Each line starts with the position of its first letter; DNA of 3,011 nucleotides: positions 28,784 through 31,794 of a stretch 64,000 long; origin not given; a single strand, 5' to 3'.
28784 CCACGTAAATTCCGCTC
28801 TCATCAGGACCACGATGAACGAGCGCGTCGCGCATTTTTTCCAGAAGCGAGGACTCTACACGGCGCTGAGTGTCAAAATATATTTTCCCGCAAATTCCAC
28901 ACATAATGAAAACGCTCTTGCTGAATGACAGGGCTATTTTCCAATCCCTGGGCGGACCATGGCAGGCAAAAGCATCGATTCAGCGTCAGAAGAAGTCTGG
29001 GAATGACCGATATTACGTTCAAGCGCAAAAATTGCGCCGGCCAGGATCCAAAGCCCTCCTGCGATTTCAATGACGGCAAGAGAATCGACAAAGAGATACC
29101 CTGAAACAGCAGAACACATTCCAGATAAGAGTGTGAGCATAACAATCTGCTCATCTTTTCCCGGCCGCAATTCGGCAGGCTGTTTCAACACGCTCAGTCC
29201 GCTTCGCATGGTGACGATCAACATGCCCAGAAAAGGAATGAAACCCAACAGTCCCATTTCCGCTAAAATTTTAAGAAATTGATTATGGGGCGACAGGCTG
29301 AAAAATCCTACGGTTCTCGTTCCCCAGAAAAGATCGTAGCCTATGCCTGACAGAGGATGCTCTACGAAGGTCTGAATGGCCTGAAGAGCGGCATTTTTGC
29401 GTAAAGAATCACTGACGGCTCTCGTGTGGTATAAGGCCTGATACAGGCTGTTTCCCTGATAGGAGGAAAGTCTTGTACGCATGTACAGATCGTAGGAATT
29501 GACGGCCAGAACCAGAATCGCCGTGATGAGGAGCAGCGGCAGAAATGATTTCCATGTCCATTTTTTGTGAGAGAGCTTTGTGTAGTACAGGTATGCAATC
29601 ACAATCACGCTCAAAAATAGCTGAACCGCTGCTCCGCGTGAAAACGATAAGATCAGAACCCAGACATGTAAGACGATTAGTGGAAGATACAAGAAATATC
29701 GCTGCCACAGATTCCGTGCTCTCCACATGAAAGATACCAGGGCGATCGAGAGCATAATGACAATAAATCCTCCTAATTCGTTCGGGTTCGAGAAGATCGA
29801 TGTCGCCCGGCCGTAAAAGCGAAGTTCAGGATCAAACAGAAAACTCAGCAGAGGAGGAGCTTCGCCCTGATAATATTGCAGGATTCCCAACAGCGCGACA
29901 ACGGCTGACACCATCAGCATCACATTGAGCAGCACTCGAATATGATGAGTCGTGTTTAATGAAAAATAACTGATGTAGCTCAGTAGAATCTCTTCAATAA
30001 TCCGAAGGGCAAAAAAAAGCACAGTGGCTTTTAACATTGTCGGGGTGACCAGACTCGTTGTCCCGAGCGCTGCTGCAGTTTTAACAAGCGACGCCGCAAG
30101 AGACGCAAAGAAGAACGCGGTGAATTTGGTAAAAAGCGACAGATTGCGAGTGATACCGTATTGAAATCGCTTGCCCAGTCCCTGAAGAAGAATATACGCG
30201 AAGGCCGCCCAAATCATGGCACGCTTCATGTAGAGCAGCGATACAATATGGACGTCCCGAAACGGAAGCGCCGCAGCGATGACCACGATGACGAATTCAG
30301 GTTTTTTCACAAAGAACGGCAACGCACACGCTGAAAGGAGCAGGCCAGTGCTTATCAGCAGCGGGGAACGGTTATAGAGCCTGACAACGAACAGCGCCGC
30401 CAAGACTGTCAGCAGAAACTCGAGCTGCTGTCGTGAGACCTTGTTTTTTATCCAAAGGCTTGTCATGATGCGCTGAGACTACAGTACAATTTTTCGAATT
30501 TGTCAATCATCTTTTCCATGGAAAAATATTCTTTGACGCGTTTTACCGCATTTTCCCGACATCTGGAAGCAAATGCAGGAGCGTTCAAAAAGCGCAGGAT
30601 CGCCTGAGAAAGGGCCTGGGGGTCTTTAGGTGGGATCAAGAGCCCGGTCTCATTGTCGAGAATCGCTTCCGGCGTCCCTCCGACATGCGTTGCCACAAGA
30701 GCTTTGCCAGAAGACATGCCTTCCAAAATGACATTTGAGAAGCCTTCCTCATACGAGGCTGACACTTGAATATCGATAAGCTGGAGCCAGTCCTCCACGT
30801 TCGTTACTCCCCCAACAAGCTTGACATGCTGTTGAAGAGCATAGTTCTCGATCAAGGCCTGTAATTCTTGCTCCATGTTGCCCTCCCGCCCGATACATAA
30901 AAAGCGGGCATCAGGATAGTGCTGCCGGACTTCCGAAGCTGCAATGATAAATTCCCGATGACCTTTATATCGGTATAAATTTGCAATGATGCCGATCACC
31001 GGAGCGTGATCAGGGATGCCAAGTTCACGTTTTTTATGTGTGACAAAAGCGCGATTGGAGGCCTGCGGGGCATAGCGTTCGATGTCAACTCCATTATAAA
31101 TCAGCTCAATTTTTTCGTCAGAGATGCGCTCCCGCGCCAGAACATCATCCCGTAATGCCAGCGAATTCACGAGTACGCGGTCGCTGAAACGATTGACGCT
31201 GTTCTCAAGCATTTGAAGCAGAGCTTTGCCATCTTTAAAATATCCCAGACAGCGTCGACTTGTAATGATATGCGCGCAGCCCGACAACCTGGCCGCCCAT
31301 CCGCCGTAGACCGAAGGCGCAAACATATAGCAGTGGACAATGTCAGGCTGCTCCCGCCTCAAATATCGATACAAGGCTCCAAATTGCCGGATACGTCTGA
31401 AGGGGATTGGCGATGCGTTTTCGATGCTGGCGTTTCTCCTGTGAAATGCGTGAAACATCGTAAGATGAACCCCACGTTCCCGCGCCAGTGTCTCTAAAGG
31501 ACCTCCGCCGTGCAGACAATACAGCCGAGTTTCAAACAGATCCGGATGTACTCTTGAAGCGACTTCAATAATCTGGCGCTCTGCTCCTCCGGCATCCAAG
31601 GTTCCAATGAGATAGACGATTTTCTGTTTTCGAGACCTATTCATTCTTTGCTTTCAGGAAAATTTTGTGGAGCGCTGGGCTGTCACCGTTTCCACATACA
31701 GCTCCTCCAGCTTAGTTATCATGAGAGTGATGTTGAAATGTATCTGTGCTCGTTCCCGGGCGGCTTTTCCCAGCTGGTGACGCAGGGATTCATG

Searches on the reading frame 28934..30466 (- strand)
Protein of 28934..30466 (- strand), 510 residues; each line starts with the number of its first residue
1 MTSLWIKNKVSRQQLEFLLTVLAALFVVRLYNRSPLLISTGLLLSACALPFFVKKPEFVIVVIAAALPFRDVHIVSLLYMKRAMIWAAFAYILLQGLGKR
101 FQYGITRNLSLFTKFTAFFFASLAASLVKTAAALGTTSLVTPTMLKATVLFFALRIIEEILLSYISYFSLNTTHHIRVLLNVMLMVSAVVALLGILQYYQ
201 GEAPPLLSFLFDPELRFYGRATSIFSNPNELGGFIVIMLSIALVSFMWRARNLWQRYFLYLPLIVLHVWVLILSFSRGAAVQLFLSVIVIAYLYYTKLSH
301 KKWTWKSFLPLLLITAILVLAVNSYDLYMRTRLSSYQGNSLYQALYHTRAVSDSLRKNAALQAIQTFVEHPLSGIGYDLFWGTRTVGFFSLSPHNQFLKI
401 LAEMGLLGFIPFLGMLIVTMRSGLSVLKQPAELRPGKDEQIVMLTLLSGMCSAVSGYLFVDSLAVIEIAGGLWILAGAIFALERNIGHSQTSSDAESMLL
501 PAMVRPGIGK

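Call 9: search_protein_families(library=pfam, proteins=[window:28934-30466:-])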
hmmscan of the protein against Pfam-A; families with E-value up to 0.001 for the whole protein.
window:28934-30466:- (510 aa): 1 family
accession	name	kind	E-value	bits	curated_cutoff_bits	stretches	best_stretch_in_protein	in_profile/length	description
PF04932.20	Wzy_C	-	1.2e-15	58.1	31.7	1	264-413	3-149/149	O-Antigen ligase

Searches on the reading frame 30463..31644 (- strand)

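Call 9: search_protein_families(library=pfam, proteins=[window:30463-31644:-])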
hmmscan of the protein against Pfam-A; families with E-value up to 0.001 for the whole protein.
window:30463-31644:- (393 aa): 5 families
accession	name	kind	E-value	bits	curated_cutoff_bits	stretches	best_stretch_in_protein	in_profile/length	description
PF00534.26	Glycos_transf_1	-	6.1e-34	117.5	26.4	1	204-368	5-171/172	Glycosyl transferases group 1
PF13692.12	Glyco_trans_1_4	-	3.3e-33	115.4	27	1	215-354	2-141/142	Glycosyl transferases group 1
PF13439.12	Glyco_transf_4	-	9.7e-23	81.5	28.5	1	19-190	2-170/170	Glycosyltransferase Family 4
PF13579.12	Glyco_trans_4_4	-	4.8e-13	50.2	29.7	1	19-185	1-158/158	Glycosyl transferase 4-like domain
PF13477.12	Glyco_trans_4_2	-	5.3e-07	30.3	23.4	1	73-157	49-135/139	Glycosyl transferase 4-like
